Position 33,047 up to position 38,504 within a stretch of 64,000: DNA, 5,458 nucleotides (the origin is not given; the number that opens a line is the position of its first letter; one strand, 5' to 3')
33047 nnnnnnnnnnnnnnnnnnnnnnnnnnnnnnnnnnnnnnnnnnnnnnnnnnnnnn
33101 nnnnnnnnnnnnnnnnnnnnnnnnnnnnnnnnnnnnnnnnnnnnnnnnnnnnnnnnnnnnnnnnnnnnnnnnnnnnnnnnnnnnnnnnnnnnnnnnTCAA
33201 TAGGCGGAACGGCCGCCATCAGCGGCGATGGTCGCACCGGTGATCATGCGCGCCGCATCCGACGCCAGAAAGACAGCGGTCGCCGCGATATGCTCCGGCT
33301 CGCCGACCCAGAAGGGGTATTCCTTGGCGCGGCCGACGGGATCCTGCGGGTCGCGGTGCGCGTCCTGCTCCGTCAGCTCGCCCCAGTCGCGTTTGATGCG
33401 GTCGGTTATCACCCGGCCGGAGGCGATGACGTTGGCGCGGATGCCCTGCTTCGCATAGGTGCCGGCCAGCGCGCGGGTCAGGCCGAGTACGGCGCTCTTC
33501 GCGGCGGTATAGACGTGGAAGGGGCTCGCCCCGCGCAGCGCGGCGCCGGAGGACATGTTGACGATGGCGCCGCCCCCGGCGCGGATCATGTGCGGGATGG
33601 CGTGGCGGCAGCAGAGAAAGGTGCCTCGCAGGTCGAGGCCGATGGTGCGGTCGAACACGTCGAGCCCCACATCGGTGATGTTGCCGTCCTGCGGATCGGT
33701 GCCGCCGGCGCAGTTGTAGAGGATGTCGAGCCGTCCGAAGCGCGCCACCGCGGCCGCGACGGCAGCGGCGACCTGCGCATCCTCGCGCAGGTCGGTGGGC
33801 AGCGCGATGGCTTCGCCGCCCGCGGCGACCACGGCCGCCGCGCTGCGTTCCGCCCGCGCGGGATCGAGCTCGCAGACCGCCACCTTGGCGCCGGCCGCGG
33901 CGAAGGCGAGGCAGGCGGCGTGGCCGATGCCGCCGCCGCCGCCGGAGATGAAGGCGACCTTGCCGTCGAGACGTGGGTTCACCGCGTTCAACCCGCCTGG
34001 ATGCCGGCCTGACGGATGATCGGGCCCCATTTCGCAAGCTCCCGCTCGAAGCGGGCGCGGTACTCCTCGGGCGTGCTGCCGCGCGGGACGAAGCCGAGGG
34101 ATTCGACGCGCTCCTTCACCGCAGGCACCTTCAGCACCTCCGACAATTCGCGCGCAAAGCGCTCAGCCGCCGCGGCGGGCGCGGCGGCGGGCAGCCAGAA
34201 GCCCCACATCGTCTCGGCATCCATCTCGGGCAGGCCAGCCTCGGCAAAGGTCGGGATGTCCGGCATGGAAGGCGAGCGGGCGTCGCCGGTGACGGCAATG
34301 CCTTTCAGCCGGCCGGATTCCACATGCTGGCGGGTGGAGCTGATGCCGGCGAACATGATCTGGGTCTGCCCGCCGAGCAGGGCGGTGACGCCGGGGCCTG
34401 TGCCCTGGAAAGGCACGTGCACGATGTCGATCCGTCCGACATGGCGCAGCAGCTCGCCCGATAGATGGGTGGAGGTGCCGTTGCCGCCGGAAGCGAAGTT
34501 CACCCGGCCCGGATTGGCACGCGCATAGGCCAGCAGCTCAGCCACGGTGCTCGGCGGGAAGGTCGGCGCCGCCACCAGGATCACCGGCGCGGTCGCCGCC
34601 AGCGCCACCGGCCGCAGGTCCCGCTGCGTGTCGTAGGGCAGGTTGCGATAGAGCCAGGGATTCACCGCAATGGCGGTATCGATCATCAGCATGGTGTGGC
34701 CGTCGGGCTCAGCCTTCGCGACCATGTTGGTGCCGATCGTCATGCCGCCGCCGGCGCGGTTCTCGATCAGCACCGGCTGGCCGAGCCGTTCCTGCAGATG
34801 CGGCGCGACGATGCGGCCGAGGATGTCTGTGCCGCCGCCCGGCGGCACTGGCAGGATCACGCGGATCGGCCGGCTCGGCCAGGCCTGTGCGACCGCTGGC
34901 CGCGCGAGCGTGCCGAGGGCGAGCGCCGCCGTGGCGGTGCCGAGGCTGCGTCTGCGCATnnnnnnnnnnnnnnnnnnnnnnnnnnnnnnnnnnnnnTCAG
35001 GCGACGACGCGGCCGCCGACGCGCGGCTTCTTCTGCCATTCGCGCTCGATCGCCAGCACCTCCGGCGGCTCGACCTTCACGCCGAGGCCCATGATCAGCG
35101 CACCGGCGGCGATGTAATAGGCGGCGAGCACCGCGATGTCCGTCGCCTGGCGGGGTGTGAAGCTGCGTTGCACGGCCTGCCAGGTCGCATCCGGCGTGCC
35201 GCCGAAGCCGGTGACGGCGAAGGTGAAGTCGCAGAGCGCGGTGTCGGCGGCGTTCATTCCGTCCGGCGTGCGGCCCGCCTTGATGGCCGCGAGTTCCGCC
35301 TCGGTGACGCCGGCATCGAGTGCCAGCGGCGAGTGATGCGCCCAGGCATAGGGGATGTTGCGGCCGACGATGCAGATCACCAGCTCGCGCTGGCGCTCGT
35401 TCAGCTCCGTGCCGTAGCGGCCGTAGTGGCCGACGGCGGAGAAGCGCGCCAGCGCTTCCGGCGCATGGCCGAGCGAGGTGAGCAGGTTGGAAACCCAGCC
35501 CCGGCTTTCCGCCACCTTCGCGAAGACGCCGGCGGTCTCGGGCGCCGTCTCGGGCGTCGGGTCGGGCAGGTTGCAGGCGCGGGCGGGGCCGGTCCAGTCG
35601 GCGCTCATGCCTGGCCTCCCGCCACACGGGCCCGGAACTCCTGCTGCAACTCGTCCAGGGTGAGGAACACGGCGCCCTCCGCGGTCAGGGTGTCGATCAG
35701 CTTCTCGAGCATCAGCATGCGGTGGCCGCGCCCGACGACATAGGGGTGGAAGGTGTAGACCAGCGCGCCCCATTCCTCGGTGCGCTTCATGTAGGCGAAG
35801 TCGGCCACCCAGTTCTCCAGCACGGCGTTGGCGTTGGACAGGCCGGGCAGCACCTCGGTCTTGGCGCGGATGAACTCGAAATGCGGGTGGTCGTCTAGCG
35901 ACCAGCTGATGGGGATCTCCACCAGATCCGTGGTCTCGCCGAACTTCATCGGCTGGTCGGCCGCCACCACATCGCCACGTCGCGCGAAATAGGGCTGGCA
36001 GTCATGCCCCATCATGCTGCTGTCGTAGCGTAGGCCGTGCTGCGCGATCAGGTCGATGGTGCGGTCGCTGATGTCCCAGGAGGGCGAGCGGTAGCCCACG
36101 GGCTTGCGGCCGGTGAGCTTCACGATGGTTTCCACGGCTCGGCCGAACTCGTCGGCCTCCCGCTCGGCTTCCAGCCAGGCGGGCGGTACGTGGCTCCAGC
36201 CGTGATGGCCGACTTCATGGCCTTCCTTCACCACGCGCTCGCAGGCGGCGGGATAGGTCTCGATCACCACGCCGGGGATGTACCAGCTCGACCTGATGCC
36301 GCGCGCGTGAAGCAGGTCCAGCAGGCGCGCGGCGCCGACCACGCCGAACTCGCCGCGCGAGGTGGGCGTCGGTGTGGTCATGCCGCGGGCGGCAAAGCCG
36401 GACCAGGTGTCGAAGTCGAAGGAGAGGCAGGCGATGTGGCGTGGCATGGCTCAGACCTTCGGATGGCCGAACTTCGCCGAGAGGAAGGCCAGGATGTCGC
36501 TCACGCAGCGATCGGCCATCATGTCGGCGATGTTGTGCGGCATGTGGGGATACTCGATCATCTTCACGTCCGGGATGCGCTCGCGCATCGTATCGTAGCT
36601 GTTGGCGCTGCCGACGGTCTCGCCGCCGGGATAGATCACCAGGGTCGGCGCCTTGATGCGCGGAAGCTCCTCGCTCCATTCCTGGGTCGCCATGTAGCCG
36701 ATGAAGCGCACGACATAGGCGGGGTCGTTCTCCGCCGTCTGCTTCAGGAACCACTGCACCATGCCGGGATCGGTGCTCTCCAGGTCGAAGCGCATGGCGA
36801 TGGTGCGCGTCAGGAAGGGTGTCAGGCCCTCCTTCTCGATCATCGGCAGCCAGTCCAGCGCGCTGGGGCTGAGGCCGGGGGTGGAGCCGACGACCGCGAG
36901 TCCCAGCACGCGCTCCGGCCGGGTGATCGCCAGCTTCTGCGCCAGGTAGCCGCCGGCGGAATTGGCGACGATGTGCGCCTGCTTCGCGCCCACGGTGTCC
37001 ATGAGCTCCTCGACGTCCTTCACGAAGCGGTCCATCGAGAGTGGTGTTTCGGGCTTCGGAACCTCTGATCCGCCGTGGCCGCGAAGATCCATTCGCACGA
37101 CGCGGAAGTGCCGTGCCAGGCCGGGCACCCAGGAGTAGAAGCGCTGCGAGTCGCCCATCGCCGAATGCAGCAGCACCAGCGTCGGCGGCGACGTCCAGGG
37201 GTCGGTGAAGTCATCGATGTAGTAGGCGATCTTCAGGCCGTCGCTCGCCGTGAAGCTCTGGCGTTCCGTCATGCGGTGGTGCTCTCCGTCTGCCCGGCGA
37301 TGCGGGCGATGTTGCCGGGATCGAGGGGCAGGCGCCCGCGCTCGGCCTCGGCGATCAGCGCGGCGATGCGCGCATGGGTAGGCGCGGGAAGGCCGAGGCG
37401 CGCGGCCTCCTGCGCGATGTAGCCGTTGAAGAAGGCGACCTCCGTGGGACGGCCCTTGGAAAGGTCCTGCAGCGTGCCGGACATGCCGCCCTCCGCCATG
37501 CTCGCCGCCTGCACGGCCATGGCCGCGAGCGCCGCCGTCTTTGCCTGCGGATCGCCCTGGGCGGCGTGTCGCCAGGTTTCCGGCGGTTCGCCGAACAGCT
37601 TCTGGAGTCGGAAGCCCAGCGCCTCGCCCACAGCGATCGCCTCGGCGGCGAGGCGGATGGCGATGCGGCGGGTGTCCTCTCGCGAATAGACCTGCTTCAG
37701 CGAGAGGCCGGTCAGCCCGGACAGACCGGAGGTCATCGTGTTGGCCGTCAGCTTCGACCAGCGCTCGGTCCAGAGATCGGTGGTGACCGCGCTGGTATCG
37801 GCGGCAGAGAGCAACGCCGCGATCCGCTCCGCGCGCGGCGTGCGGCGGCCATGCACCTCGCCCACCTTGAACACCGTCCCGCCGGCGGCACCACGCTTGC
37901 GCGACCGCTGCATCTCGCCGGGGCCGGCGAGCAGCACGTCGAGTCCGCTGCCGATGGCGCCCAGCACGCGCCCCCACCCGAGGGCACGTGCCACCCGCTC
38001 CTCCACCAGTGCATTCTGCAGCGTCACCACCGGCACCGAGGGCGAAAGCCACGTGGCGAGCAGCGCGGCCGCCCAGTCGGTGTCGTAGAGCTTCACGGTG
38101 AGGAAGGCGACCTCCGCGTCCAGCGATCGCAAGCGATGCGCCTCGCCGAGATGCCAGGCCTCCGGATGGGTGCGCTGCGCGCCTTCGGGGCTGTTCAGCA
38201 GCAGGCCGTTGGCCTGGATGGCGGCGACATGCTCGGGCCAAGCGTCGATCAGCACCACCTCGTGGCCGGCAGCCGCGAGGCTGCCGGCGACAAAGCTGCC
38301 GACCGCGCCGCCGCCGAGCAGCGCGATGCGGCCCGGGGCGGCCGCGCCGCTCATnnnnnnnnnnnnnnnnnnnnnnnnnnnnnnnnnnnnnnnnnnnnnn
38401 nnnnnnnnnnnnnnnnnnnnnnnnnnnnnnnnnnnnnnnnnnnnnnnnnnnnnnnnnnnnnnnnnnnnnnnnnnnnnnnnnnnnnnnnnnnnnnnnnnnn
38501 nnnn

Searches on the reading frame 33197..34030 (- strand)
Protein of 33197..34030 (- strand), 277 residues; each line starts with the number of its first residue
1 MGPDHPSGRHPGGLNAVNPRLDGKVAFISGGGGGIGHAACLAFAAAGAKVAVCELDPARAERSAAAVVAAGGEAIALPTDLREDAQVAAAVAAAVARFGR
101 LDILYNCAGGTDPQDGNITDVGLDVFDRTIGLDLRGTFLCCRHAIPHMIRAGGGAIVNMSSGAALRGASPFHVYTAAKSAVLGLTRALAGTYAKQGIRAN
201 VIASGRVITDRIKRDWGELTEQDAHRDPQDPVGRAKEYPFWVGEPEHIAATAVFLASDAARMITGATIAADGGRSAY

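Call 8: search_protein_families(library=pfam, proteins=[window:33197-34030:-], max_evalue=0.001)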
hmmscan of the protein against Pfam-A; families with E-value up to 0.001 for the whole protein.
window:33197-34030:- (277 aa): 3 families
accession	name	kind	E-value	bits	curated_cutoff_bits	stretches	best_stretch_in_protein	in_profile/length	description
PF13561.12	adh_short_C2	-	2.2e-56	191.5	27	1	34-273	7-234/236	Enoyl-(Acyl carrier protein) reductase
PF00106.31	adh_short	-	2.7e-48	164.5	26.6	1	24-211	1-186/195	short chain dehydrogenase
PF08659.16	KR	-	2.8e-05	24.6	22.6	1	27-205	4-176/180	KR domain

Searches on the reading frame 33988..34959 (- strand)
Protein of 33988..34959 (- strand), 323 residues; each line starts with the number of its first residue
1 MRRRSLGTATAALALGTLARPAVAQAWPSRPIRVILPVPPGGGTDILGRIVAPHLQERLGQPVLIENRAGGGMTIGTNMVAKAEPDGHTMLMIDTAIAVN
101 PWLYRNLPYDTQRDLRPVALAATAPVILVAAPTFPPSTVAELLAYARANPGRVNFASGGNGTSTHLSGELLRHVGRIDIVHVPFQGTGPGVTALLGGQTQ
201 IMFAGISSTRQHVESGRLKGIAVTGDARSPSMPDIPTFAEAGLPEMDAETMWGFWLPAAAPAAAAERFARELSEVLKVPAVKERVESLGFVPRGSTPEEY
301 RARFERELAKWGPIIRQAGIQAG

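Call 41: search_protein_families(library=pfam, proteins=[window:33988-34959:-], max_evalue=0.001)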
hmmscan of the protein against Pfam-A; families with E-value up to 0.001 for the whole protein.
window:33988-34959:- (323 aa): 1 family
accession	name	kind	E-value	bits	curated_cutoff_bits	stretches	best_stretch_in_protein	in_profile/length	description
PF03401.19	TctC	-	6e-66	223.2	27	1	49-319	3-273/274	Tripartite tricarboxylate transporter family receptor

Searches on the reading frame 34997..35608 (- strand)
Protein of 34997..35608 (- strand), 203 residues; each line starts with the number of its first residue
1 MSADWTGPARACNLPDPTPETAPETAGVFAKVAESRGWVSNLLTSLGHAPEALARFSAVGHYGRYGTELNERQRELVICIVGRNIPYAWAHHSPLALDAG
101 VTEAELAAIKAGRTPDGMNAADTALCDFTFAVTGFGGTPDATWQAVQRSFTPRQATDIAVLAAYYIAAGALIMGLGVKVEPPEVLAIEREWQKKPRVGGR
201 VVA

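Call 41: search_protein_families(library=pfam, proteins=[window:34997-35608:-], max_evalue=0.001)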
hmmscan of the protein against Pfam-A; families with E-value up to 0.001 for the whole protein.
window:34997-35608:- (203 aa): 1 family
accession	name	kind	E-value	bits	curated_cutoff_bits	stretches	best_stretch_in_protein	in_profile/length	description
PF02627.25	CMD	-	1.8e-06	28.3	23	1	50-124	1-78/84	Carboxymuconolactone decarboxylase family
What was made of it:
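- Checked: A weak CMD-family (PcaC-type) gene at 34997-35608 and a second alpha/beta hydrolase at 36451-37272 lie in a separate operon (call 41).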

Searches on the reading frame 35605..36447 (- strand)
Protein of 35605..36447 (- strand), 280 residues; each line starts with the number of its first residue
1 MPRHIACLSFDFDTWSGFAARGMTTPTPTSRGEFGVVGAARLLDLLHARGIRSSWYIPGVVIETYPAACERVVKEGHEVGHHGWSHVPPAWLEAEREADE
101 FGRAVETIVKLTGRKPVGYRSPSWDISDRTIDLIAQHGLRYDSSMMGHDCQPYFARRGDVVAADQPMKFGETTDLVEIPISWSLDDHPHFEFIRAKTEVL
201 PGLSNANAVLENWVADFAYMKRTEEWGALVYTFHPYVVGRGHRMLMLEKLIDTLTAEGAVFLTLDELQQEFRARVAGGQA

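Call 41: search_protein_families(library=pfam, proteins=[window:35605-36447:-], max_evalue=0.001)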
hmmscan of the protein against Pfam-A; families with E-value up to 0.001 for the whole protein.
window:35605-36447:- (280 aa): 1 family
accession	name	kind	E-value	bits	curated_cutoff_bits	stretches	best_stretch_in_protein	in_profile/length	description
PF01522.26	Polysacc_deac_1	-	6.9e-19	68.5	23.1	1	40-141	22-123/124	Polysaccharide deacetylase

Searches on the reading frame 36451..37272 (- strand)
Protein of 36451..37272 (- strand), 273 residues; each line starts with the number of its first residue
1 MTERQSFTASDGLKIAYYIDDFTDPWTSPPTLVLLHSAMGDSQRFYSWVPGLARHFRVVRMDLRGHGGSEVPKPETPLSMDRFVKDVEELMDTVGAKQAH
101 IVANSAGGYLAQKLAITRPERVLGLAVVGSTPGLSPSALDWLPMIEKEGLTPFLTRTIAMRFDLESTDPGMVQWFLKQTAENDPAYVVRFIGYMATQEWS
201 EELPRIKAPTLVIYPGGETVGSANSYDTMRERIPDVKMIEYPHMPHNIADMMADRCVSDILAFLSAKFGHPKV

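Call 41: search_protein_families(library=pfam, proteins=[window:36451-37272:-], max_evalue=0.001)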
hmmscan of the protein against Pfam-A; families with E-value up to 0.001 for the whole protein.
window:36451-37272:- (273 aa): 4 families
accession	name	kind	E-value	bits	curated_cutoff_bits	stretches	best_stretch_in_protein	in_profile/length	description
PF00561.26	Abhydrolase_1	-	2.1e-27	96.8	25.8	1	30-248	1-240/245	alpha/beta hydrolase fold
PF12697.13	Abhydrolase_6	-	1.4e-17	65.5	26.3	1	32-249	1-207/217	Alpha/beta hydrolase family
PF12146.15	Hydrolase_4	-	1.4e-16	61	27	1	31-248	6-234/239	Serine aminopeptidase, S33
PF03096.20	Ndr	-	7.1e-05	22.1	23.3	1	53-142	53-143/283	Ndr family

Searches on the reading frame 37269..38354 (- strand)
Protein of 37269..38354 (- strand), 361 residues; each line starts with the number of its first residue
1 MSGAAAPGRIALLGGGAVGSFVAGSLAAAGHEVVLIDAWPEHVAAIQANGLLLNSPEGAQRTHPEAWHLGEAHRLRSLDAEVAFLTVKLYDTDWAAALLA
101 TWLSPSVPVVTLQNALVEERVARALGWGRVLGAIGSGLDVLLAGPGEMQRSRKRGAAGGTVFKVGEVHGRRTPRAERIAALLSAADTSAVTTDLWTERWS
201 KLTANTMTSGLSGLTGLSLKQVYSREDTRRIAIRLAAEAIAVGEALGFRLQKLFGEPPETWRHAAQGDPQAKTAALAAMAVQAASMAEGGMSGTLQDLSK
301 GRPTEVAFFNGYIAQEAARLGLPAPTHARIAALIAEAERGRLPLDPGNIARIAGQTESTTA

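Call 41: search_protein_families(library=pfam, proteins=[window:37269-38354:-], max_evalue=0.001)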
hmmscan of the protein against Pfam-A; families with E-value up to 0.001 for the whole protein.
window:37269-38354:- (361 aa): 5 families
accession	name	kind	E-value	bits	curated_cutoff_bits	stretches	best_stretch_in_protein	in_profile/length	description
PF08546.17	ApbA_C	-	4.3e-25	88.9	22.7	1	193-336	1-123/125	Ketopantoate reductase PanE/ApbA C terminal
PF02558.23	ApbA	-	9.1e-22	77.7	22.2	1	10-148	1-135/150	Ketopantoate reductase PanE/ApbA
PF03807.23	F420_oxidored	-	5.1e-05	24.2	21.6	1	9-99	1-79/94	NADP oxidoreductase coenzyme F420-dependent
PF03721.20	UDPG_MGDP_dh_N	-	0.0008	19.5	27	0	9-52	2-45/187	UDP-glucose/GDP-mannose dehydrogenase family, NAD binding domain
PF02254.24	TrkA_N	-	0.00083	20.1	23.8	0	10-52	1-43/116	TrkA-N domain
